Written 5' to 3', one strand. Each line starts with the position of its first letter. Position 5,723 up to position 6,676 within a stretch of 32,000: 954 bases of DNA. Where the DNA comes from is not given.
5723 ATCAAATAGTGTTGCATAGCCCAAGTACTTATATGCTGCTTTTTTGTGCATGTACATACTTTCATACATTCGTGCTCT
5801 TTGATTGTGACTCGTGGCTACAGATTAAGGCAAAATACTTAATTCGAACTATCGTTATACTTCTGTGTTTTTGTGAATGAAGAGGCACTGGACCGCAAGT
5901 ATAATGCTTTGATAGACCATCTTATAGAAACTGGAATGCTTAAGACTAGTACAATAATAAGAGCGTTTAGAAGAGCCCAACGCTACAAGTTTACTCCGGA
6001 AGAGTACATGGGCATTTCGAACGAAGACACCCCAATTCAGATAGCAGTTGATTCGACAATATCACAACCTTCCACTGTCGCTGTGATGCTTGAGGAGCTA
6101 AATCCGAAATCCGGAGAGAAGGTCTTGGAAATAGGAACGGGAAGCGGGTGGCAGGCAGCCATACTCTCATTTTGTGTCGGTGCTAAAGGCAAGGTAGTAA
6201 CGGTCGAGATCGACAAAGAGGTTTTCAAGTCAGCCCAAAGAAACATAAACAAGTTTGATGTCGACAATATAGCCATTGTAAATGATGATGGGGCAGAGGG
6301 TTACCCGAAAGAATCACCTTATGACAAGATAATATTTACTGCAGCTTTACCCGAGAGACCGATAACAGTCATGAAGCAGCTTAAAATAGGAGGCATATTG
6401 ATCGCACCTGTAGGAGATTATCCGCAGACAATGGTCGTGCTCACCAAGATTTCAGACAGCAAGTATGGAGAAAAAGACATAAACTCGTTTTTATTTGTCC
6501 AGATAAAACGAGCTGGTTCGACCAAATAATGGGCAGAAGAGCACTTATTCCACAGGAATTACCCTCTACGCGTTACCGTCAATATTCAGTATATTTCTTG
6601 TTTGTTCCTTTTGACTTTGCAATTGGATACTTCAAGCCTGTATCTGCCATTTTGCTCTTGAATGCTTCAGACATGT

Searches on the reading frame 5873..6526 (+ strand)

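Call 12: search_protein_families(library=pfam, proteins=[window:5873-6526:+], max_evalue=0.0001)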
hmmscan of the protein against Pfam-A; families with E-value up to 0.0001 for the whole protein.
window:5873-6526:+ (218 aa): 9 families
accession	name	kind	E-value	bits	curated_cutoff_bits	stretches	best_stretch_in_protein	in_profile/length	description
PF01135.25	PCMT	-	6.1e-56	190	20.3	1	10-211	3-205/210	Protein-L-isoaspartate(D-aspartate) O-methyltransferase (PCMT)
PF00398.26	RrnaAD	-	1.6e-08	34.5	24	1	66-161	16-109/263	Ribosomal RNA adenine dimethylase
PF13847.12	Methyltransf_31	-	1.1e-07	32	27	1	79-163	2-93/145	Methyltransferase domain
PF05175.20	MTS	-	2.5e-06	27.7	23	1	70-154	21-103/170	Methyltransferase small domain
PF13649.12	Methyltransf_25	-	3.9e-06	27.9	27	1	84-159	1-74/97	Methyltransferase domain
PF06325.19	PrmA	-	5e-06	26.7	22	1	73-154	155-231/296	Ribosomal protein L11 methyltransferase (PrmA)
PF01189.24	Methyltr_RsmB-F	-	9.9e-06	25.8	27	1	76-155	4-85/199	16S rRNA methyltransferase RsmB/F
PF08704.16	GCD14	-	1.6e-05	25.2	26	1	69-137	29-97/247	tRNA methyltransferase complex GCD14 subunit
PF01209.24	Ubie_methyltran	-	2.8e-05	24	20.1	1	75-145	42-112/233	ubiE/COQ5 methyltransferase family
